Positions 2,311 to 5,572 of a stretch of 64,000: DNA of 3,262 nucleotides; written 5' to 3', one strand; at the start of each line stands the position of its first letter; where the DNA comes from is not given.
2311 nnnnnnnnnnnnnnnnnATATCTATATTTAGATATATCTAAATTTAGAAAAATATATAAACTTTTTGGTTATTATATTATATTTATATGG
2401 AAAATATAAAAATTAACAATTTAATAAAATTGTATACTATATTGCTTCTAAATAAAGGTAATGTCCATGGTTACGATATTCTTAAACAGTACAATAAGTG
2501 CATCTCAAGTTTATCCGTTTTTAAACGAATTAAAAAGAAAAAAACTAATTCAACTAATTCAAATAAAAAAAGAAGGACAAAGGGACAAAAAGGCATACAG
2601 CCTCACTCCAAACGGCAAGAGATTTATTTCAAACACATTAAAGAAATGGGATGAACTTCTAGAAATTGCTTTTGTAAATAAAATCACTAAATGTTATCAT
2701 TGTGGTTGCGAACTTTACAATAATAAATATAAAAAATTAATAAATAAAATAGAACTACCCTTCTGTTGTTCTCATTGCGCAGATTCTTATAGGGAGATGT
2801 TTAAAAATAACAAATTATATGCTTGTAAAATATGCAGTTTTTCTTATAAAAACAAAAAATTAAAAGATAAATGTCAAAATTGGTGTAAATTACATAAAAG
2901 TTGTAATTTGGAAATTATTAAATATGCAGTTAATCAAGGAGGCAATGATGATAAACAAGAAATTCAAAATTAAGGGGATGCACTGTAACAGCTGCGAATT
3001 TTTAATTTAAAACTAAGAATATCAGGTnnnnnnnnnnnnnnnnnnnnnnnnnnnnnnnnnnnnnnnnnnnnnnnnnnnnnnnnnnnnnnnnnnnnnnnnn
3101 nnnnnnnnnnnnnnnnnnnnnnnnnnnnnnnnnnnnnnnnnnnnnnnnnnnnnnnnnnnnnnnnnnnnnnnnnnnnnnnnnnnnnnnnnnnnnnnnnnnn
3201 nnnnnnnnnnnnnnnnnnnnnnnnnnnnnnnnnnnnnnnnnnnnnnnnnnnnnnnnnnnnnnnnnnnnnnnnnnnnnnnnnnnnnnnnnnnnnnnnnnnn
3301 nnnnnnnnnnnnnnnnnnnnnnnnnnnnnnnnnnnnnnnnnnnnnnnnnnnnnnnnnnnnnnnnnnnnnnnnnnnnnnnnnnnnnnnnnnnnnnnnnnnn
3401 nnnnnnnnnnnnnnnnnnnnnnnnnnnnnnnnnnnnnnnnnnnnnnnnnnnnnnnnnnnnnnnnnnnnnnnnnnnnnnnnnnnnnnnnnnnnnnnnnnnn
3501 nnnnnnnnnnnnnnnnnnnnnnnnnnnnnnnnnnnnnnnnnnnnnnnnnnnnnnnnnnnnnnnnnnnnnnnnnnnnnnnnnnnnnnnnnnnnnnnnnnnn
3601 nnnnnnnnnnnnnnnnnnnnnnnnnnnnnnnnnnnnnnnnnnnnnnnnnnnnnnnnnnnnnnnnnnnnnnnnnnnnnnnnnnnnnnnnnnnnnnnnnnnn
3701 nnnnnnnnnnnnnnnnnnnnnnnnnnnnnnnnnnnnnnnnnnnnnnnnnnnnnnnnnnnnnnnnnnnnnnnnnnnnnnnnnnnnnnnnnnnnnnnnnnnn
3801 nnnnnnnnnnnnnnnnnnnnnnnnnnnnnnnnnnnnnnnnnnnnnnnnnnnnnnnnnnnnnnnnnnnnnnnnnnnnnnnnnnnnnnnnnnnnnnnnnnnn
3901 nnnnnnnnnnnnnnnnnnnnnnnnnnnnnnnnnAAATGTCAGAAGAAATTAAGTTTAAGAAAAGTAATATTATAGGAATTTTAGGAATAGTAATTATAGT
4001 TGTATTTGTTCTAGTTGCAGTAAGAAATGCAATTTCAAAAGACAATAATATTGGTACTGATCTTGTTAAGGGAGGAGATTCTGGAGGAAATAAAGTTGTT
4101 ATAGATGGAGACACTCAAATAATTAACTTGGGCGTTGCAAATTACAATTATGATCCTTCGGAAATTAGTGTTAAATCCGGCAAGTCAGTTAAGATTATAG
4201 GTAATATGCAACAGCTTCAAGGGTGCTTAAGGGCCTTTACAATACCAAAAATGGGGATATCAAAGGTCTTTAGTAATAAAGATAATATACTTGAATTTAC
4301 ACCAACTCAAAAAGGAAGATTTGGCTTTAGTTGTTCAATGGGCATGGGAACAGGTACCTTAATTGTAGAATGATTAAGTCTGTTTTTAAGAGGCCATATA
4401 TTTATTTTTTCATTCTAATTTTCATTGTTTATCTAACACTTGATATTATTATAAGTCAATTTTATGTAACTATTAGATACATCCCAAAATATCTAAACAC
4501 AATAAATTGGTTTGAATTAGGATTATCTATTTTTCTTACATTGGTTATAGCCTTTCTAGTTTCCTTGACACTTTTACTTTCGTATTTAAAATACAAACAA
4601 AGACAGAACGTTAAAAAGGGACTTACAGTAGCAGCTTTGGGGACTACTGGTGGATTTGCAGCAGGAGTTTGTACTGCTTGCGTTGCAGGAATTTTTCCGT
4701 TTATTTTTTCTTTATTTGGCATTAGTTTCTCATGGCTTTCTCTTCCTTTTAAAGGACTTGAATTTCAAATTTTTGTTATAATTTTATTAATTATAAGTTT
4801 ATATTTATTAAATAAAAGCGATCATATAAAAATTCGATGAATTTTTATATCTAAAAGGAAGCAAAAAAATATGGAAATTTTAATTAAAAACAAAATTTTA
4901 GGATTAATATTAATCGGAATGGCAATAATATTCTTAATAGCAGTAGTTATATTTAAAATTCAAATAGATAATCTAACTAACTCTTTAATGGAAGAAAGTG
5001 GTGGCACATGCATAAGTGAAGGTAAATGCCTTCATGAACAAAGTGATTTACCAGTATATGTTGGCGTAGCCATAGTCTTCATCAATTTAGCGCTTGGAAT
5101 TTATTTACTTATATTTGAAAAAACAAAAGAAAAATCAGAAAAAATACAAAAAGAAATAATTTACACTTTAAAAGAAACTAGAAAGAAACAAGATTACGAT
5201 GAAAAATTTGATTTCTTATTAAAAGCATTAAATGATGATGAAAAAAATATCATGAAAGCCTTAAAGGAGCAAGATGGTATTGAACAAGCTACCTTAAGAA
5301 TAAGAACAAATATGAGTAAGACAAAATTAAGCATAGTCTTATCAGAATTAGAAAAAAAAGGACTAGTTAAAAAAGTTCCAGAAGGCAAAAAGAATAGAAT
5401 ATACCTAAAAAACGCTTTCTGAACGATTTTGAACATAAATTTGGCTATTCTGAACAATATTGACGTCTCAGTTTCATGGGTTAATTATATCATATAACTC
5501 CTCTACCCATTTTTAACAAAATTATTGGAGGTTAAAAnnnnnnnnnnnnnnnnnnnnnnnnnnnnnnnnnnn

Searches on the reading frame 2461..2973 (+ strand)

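Call 61: search_protein_families(library=pfam, proteins=[window:2461-2973:+], max_evalue=0.001)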
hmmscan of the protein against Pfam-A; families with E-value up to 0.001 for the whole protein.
window:2461-2973:+ (170 aa): 1 family
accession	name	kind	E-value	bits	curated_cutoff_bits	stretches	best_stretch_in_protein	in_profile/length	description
PF03551.20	PadR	-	4.4e-07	30.2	27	1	11-56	28-73/75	Transcriptional regulator PadR-like family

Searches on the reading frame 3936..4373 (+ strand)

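Call 3: search_protein_families(library=pfam, proteins=[window:3936-4373:+], max_evalue=0.1)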
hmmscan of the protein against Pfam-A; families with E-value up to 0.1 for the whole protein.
window:3936-4373:+ (145 aa): 2 families
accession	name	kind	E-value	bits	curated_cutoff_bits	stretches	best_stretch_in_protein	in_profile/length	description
PF13473.12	Cupredoxin_1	-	1.2e-11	45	27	1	57-144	17-104/104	Cupredoxin-like domain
PF25550.1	DUF7928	-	0.059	13.4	27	1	54-98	65-109/160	Domain of unknown function (DUF7928)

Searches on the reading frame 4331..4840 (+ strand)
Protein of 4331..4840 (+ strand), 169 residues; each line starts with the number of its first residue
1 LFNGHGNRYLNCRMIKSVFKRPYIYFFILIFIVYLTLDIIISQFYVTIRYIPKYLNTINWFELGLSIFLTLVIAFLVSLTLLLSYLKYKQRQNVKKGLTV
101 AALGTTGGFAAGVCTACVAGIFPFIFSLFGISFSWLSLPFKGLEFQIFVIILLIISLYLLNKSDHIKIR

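Call 3: search_protein_families(library=pfam, proteins=[window:4331-4840:+], max_evalue=0.1)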
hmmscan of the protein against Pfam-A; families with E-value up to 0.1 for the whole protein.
window:4331-4840:+ (169 aa): 0 families

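Call 5: search_protein_families(library=ncbifam, proteins=[window:4331-4840:+], max_evalue=1)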
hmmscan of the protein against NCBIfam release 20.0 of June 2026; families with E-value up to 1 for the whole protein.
window:4331-4840:+ (169 aa): 2 families
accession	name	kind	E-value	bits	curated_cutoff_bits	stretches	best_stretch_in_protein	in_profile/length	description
NF010397.0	PRK13825.1-1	equivalog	0.2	10.6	882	1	59-160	86-189/436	conjugal transfer protein TraB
NF052531.1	Strep_LiaS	equivalog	0.95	8.6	450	0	117-160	16-59/328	envelope stress sensor histidine kinase LiaS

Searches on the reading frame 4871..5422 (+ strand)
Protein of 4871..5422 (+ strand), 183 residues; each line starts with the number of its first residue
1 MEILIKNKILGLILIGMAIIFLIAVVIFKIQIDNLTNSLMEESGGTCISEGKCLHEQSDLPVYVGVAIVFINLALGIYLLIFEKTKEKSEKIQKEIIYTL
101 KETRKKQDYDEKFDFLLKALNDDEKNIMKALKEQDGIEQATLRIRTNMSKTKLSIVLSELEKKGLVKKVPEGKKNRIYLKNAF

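Call 3: search_protein_families(library=pfam, proteins=[window:4871-5422:+], max_evalue=0.1)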
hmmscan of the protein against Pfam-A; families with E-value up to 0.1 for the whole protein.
window:4871-5422:+ (183 aa): 11 families
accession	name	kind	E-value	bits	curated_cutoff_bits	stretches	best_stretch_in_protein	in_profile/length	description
PF24034.1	DUF7343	-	9e-11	41.9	27.6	1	122-179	3-61/62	Domain of unknown function (DUF7343)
PF01047.28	MarR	-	0.00028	21.2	24.6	1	126-170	7-51/59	MarR family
PF05158.18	RNA_pol_Rpc34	-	0.00042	20.3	28.4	1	134-180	98-146/332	RNA polymerase Rpc34 subunit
PF12802.13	MarR_2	-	0.00075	20.1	27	1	130-173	13-57/61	MarR family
PF13412.12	HTH_24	-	0.00093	19.2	21.9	1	124-167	5-48/48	Winged helix-turn-helix DNA-binding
PF13601.12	HTH_34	-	0.002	18.7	27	1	126-176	4-56/80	Winged helix DNA-binding domain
PF01978.25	TrmB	-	0.0025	18.1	25.6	1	120-173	6-59/68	Sugar-specific transcriptional regulator TrmB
PF24741.1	AlkZ-rel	-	0.0088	15.9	26.5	1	92-166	73-150/221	AlkZ related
PF17782.7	DprA_WH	-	0.015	15.7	22.9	1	118-172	8-61/61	DprA winged helix domain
PF25213.1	HVO_A0261_N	-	0.049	14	35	1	124-170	13-58/86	HVO_A0261 N-terminal domain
PF03297.21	Ribosomal_S25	-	0.095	13.4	28.8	0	87-180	5-100/101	S25 ribosomal protein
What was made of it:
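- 4871..5422 (+): Membrane-bound winged-helix regulator (DUF7343) with the extracytoplasmic loop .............. Conserved directly upstream of the large gene. Pfam PF24034 E 9e-11 (call 3).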
